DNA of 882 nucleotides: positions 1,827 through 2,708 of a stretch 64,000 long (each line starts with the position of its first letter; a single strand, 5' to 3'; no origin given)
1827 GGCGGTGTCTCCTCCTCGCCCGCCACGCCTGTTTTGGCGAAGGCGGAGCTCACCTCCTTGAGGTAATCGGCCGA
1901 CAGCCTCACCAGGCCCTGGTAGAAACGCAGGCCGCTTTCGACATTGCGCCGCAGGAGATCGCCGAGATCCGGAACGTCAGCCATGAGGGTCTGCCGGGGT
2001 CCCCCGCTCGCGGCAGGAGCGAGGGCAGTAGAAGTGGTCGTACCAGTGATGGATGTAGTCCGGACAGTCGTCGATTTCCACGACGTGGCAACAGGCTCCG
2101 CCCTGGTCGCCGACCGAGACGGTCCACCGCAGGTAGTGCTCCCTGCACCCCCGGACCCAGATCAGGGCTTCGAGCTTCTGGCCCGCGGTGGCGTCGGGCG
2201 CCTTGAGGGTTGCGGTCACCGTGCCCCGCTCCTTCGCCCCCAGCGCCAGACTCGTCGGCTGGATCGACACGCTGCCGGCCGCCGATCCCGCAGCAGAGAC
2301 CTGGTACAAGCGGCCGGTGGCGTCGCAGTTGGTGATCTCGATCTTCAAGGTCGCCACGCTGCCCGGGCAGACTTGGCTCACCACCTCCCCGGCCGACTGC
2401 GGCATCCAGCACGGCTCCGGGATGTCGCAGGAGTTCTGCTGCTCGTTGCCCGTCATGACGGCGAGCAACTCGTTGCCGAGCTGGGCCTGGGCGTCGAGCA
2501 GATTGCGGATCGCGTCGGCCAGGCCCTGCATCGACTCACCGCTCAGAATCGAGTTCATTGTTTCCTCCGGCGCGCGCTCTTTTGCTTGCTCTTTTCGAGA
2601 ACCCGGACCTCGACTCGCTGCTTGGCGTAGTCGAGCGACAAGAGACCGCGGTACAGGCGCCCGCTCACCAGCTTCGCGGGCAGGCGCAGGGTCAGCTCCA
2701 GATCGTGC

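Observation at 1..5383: Eight-gene coupled operon: atypical ACP + KAS + five unassignable cytoplasmic proteins + polyprenyl synthase (candidate novel inclusion/scaffold system)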

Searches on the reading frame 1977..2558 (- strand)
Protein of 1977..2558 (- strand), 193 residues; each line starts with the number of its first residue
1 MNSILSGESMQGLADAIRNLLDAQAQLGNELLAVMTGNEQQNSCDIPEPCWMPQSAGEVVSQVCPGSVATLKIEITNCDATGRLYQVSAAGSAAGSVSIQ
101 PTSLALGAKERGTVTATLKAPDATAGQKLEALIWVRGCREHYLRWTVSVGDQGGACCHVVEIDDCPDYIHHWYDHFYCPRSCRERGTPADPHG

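Call 9: search_protein_families(library=pfam, proteins=[window:1977-2558:-], max_evalue=1)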
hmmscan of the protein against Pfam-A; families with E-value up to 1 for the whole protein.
window:1977-2558:- (193 aa): 6 families
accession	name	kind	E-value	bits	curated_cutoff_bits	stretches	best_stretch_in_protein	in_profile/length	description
PF23619.1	Ig_VWA7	-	0.00075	20.1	27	1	61-125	10-73/104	VWA7 Ig-like domain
PF02793.27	HRM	-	0.0021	18.8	26.2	1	50-83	13-50/66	Hormone receptor domain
PF17766.7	fn3_6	-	0.013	16.1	26.4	1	69-148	19-98/99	Fibronectin type-III domain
PF11614.14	FixG_C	-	0.043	14.4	25.6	1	73-135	37-101/119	IG-like fold at C-terminal of FixG, putative oxidoreductase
PF11769.13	DUF3313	-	0.18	12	26.1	1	59-137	83-160/187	Protein of unknown function (DUF3313)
PF09465.16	LBR_tudor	-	0.26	11.5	22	1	56-87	8-39/55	Lamin-B receptor of TUDOR domain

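Call 10: search_protein_families(library=ncbifam, proteins=[window:1977-2558:-], max_evalue=1)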
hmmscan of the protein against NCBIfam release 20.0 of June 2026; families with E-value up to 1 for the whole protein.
window:1977-2558:- (193 aa): 2 families
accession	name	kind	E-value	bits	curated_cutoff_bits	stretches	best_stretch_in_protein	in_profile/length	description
NF033506.0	PACE-CTERM-PROT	exception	0.00046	19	110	1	60-129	492-563/627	putative S-layer protein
NF041740.1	choice_anch_T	equivalog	0.012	14.8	70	1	62-127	40-109/259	choice-of-anchor T family protein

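Call 23: find_homologous_proteins(query=window:1977-2558:-, max_evalue=0.001)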
Query window:1977-2558:- (193 aa): 236 proteins with E <= 0.001 among 506 candidates; the best 120 are listed.
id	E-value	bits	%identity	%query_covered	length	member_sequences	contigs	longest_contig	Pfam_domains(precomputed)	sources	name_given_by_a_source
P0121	4.1e-129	446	100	100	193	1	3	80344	-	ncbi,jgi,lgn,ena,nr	ncbi:MAG: hypothetical protein OES32_01250 [Acidobacteriota bacterium]|nr:hypothetical protein [Acid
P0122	2.2e-103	362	83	100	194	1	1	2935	-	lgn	-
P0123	6.2e-66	240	55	94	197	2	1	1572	-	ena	-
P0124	3.8e-65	237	56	90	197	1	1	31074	-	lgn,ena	-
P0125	1.5e-63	232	55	96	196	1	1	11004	-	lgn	-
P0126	3.1e-62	228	49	100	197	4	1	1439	-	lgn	-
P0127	3.7e-61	224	51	99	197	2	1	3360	-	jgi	-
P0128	6.4e-61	223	48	100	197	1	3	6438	-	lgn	-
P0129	3.8e-58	214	48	90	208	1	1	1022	-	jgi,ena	-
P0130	3.6e-56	208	48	94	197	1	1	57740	-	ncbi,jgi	ncbi:MAG: COG1470 family protein [Planctomycetota bacterium]|jgi:hypothetical protein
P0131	1.3e-53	200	51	98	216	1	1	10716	-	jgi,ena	-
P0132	1.7e-53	199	48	96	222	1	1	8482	-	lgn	-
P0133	4.2e-53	198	49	91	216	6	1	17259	-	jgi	-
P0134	5.1e-53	198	46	98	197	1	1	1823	-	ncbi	-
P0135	9.0e-53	197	52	88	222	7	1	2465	-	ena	-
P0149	1.2e-49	187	50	89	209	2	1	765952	-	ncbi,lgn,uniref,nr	ncbi:hypothetical protein So717_06520 [Roseobacter cerasinus]|uniref:Uncharacterized protein n=1 Tax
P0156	4.3e-49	185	44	90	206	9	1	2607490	-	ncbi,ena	-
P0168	5.4e-48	181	56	74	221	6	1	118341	-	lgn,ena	-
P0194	8.8e-46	174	47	92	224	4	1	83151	-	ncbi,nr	ncbi:MAG TPA: hypothetical protein VME92_11600 [Acetobacteraceae bacterium]|nr:hypothetical protein 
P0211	2.0e-44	170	46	88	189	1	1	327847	-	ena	-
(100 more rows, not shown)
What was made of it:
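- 1977..2558 (-): P3 (193 aa), acidic. N-terminal helix, then a PapD/MSP-like Ig sandwich, flanked by invariant Cys/His motifs (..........; GC..HYLRW; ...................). A metal site is likely. 236 homologues (call 23).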

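Call 32: predict_structure(alignment_id=A3)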
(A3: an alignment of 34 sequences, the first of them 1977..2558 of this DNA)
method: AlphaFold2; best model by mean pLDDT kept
length: 193 residues; sequences in the alignment: 34
mean_pLDDT: 83.1   pTM: 0.67
mean pLDDT of the five models: 83.1, 81.8, 81.5, 81.5, 80.4
residues with pLDDT >= 90: 104; 70-90: 49; 50-70: 28; < 50: 12
segments of 3 or more residues with pLDDT < 50: 1-5, 183-187
pLDDT, mean of each block of 10 residues (from residue 1): 49 78 82 67 69 94 95 97 97 97 98 97 92 96 97 88 87 62 49 45
secondary structure, 60 per line:
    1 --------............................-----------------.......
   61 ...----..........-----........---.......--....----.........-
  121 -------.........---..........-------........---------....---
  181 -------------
elements in order: H9-36 E54-63 E68-77 E83-90 E97-100 E103-106 E111-119 E128-136 E140-149 E157-164 H174-177
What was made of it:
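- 1977..2558 (-): AlphaFold pLDDT 83, with helix 9-36 and strands 54-164 (call 32).
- On CARDB / NEW3 / Ig-like beta-sandwich (P2, P3, P4): The P3 AlphaFold model has pLDDT above 90 over residues 50-150 (call 32).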

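Call 35: fold_search(model_id=the predicted structure, library=pdb)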
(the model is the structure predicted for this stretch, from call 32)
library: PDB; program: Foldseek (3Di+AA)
matches with E <= 10: 1710; with E <= 0.001: 131
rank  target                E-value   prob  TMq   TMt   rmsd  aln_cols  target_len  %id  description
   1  2os7_D                2.9e-06  1.00  0.40  0.39   3.8       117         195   12  Caf1M periplasmic chaperone tetramer (released 2007-04-17)
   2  2os7_B                4.7e-06  1.00  0.40  0.39   3.7       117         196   12  Caf1M periplasmic chaperone tetramer (released 2007-04-17)
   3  4ay0_B                5.6e-06  1.00  0.39  0.40   4.6       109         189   14  High resolution crystal structure of the monomeric subunit-free Caf1M chaperone (released 2012-09-26)
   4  9ijj_L                5.6e-06  1.00  0.36  0.31   7.8       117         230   14  In situ structure of the central apparatus in mouse sperm axoneme. (released 2025-06-04)
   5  7djm                  6.0e-06  1.00  0.31  0.16   6.2       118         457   10  Structure of four truncated and mutated forms of quenching protein (released 2022-06-08)
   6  7djl_C                6.0e-06  1.00  0.29  0.14   7.1       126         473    9  Structure of four truncated and mutated forms of quenching protein (released 2022-06-08)
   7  7djl_B                7.1e-06  1.00  0.29  0.15   7.1       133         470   10  Structure of four truncated and mutated forms of quenching protein (released 2022-06-08)
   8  8jmw_A                1.1e-05  1.00  0.33  0.15   5.1       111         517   19  Fibril form of serine peptidase Vpr (released 2023-12-06)
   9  9ijj_P                1.1e-05  1.00  0.34  0.13   8.4       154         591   14  In situ structure of the central apparatus in mouse sperm axoneme. (released 2025-06-04)
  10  2os7_E                1.3e-05  1.00  0.42  0.41   5.3       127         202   13  Caf1M periplasmic chaperone tetramer (released 2007-04-17)
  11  4ay0_A                1.6e-05  1.00  0.41  0.42   4.1       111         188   12  High resolution crystal structure of the monomeric subunit-free Caf1M chaperone (released 2012-09-26)
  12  7djl_A                2.1e-05  1.00  0.25  0.13  10.0       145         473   10  Structure of four truncated and mutated forms of quenching protein (released 2022-06-08)
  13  3vta_A                2.3e-05  1.00  0.35  0.13   3.5        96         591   18  Crystal Structure of cucumisin, a subtilisin-like endoprotease from Cucumis melo L (released 2012-08-08)
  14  2e6j_MODEL_1_A        2.3e-05  1.00  0.36  0.57   9.4       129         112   11  Solution structure of the C-terminal PapD-like domain from human HYDIN protein (released 2007-07-03)
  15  1z9l                  2.5e-05  1.00  0.43  0.63   2.4       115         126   13  1.7 Angstrom Crystal Structure of the Rat VAP-A MSP Homology Domain (released 2005-07-19)
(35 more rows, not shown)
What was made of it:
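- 1977..2558 (-): Foldseek against PDB returns PapD-like chaperones, VAP MSP, and ASH/HYDIN domains (call 35).
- On CARDB / NEW3 / Ig-like beta-sandwich (P2, P3, P4): Foldseek matches PapD-like, MSP and ASH domains (call 35).
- Closest known: PapD-like / MSP / ASH Ig-like beta-sandwich domains. Same: TM-score normalised to the target reaches 0.63-0.64 and rmsd about 2.4-2.5 A for VAP MSP domains (call 35).
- The P3 model matches PapD/MSP protein-protein interaction folds (calls 32, 35). P3's structural neighbours include VAP MSP domains that dock lipid-transfer proteins (call 35).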

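Call 52: search_dna_similar(query=window:1977-2558:-, collection=plasmids, mode=protein, max_evalue=0.001)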
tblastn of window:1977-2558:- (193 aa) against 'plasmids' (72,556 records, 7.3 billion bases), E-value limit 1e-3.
No match.
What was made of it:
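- On Anti-phage defence systems / phage proteins: There is no plasmid match for P3 (call 52).
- Tried and rejected: tblastn of P3 against PLSDB plasmids: no match (call 52).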

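Call 74: search_protein_families(library=phrogs, proteins=[window:1977-2558:-], max_evalue=0.01)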
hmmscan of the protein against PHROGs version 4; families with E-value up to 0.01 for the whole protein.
window:1977-2558:- (193 aa): 0 families

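Call 75: search_protein_families(library=padloc, proteins=[window:1977-2558:-], max_evalue=0.01)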
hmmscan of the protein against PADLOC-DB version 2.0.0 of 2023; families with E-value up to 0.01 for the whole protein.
window:1977-2558:- (193 aa): 0 families

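Call 79: find_encoding_contigs(protein=P0149, flank=9000, max_places=1)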
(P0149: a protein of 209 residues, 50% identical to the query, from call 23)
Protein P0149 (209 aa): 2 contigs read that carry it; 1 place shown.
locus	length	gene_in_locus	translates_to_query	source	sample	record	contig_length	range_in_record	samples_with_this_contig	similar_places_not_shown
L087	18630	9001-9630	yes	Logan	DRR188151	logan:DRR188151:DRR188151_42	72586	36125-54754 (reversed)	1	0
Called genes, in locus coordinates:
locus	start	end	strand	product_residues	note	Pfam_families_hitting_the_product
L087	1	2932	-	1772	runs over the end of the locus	PF02872:5_nucleotid_C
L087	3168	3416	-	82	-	-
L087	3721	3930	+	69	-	-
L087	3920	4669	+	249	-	PF00497:SBP_bac_3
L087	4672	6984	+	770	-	PF17149:CHASE5 (weak), PF00512:HisKA (weak), PF02518:HATPase_c, PF00072:Response_reg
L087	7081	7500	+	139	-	PF00072:Response_reg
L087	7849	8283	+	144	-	-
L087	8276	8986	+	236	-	-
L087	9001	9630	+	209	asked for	-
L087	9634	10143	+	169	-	-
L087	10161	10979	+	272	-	PF01209:Ubie_methyltran, PF01135:PCMT (faint), PF13489:Methyltransf_23, PF08241:Methyltransf_11, PF08242:Methyltransf_12, PF13649:Methyltransf_25, PF13847:Methyltransf_31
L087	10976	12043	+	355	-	PF00348:polyprenyl_synt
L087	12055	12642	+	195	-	-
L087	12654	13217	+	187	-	-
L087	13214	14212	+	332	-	-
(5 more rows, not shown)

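Call 80: find_encoding_contigs(protein=P0194, flank=9000, max_places=1)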
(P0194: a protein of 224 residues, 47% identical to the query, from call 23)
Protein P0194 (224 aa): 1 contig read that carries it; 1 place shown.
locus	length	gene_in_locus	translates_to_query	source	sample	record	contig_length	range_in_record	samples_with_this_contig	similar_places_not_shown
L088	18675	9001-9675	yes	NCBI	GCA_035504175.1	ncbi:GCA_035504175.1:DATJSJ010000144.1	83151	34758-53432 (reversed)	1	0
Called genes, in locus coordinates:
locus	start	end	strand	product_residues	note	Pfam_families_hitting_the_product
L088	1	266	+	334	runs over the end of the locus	PF01408:GFO_IDH_MocA, PF03435:Sacchrp_dh_NADP (faint), PF02894:GFO_IDH_MocA_C, PF22725:GFO_IDH_MocA_C3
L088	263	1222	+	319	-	PF01261:AP_endonuc_2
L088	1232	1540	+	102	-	PF00355:Rieske, PF13806:Rieske_2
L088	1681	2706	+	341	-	PF01408:GFO_IDH_MocA, PF02894:GFO_IDH_MocA_C, PF22725:GFO_IDH_MocA_C3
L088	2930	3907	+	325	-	PF02401:LYTB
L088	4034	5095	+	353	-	PF00348:polyprenyl_synt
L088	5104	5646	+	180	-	-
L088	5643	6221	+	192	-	-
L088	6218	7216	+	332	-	-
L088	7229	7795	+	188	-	-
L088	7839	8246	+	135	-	-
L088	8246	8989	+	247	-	-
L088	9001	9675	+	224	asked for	-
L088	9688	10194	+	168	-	-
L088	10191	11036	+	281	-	PF01135:PCMT (weak), PF01209:Ubie_methyltran, PF13489:Methyltransf_23, PF24675:NpmA, PF13847:Methyltransf_31, PF08241:Methyltransf_11, PF08242:Methyltransf_12, PF13649:Methyltransf_25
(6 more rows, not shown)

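Call 81: find_encoding_contigs(protein=P0130, flank=9000, max_places=1)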
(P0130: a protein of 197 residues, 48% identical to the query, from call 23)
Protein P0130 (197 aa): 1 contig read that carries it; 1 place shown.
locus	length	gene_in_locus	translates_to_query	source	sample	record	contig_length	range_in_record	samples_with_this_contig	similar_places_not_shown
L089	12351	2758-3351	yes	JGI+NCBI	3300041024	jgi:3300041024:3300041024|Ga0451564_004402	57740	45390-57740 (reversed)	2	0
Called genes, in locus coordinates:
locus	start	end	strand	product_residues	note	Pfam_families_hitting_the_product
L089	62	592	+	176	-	PF05685:Uma2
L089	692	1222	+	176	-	PF05685:Uma2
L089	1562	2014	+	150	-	-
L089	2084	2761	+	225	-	-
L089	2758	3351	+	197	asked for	-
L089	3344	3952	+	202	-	-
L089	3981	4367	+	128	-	-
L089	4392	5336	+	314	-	PF00348:polyprenyl_synt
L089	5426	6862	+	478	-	PF01494:FAD_binding_3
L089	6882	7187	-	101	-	-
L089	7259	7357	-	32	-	-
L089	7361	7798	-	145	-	PF04545:Sigma70_r4 (faint), PF12844:HTH_19, PF13560:HTH_31, PF01381:HTH_3, PF13443:HTH_26 (weak)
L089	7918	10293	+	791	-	PF22085:NorB_cytochrome_c-like, PF00115:COX1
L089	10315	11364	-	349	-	PF00188:CAP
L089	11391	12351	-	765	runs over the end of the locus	PF02985:HEAT (faint), PF13646:HEAT_2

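Call 107: find_encoding_contigs(protein=P0156, flank=8000, max_places=1)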
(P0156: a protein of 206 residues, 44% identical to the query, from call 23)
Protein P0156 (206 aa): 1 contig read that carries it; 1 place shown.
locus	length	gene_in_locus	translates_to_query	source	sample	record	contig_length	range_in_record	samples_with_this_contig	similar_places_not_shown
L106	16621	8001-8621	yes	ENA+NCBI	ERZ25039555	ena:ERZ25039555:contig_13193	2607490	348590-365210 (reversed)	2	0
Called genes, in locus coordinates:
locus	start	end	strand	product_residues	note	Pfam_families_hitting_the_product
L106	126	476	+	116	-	PF14246:TetR_C_7 (weak), PF16859:TetR_C_11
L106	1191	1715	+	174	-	PF04366:Ysc84 (weak)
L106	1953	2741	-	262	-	PF02401:LYTB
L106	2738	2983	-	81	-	PF02401:LYTB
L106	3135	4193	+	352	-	PF00348:polyprenyl_synt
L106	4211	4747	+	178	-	-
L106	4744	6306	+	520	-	-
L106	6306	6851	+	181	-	-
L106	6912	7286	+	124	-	-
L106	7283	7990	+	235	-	-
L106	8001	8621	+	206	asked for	-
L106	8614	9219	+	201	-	-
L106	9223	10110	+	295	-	PF01209:Ubie_methyltran (weak), PF13489:Methyltransf_23, PF24675:NpmA (weak), PF02390:Methyltransf_4 (weak), PF13847:Methyltransf_31, PF08241:Methyltransf_11, PF08242:Methyltransf_12, PF13649:Methyltransf_25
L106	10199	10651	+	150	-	PF06841:Phage_T4_gp19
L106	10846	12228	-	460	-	PF00561:Abhydrolase_1, PF12146:Hydrolase_4, PF12697:Abhydrolase_6, PF12973:Cupin_7 (weak)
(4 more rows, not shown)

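Call 108: find_encoding_contigs(protein=P0211, flank=8000, max_places=1)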
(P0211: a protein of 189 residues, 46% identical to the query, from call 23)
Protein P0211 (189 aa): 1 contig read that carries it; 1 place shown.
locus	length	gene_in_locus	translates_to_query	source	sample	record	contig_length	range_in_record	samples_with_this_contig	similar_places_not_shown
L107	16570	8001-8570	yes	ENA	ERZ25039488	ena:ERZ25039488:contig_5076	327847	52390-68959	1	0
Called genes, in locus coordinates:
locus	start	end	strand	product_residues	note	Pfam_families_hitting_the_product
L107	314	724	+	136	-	-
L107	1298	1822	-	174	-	PF02371:Transposase_20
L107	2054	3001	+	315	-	PF02401:LYTB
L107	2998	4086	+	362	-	PF00348:polyprenyl_synt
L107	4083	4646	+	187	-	-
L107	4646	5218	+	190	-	-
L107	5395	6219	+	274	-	-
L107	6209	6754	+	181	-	-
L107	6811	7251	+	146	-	-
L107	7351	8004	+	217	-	-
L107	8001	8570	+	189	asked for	-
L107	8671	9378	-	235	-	-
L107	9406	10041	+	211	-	PF13489:Methyltransf_23, PF01209:Ubie_methyltran (weak), PF24675:NpmA (weak), PF13847:Methyltransf_31, PF08241:Methyltransf_11, PF08242:Methyltransf_12, PF13649:Methyltransf_25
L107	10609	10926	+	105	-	-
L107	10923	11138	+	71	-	-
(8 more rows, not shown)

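Call 109: find_encoding_contigs(protein=P0168, flank=8000, max_places=1)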
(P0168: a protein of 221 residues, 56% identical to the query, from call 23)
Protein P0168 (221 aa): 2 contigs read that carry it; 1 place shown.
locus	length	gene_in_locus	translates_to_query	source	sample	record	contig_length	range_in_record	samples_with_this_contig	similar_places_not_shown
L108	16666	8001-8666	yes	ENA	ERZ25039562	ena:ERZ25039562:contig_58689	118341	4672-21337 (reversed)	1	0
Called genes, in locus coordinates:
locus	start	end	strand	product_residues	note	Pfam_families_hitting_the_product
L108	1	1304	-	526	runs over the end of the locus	PF02321:OEP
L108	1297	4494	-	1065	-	PF00873:ACR_tran, PF03176:MMPL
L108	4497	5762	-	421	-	PF25917:BSH_RND, PF25876:HH_MFP_RND, PF25944:Beta-barrel_RND, PF25967:RND-MFP_C, PF25989:YknX_C (weak)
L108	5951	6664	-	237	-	-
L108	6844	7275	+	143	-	-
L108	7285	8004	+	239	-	-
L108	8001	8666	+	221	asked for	-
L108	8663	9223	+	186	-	-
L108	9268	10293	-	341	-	PF08100:Dimerisation, PF00891:Methyltransf_2, PF13847:Methyltransf_31, PF08241:Methyltransf_11 (weak), PF08242:Methyltransf_12, PF13649:Methyltransf_25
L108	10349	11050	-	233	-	PF00106:adh_short, PF08659:KR, PF23441:SDR (faint), PF01370:Epimerase, PF13460:NAD_binding_10, PF13561:adh_short_C2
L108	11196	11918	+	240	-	PF06026:Rib_5-P_isom_A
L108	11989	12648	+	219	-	-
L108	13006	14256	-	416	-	PF07498:Rho_N, PF13401:AAA_22 (faint), PF07497:Rho_RNA_bind, PF00006:ATP-synt_ab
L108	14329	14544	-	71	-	-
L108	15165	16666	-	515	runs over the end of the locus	PF13541:ChlI, PF01078:Mg_chelatase, PF07728:AAA_5, PF00493:MCM (weak), PF13335:Mg_chelatase_C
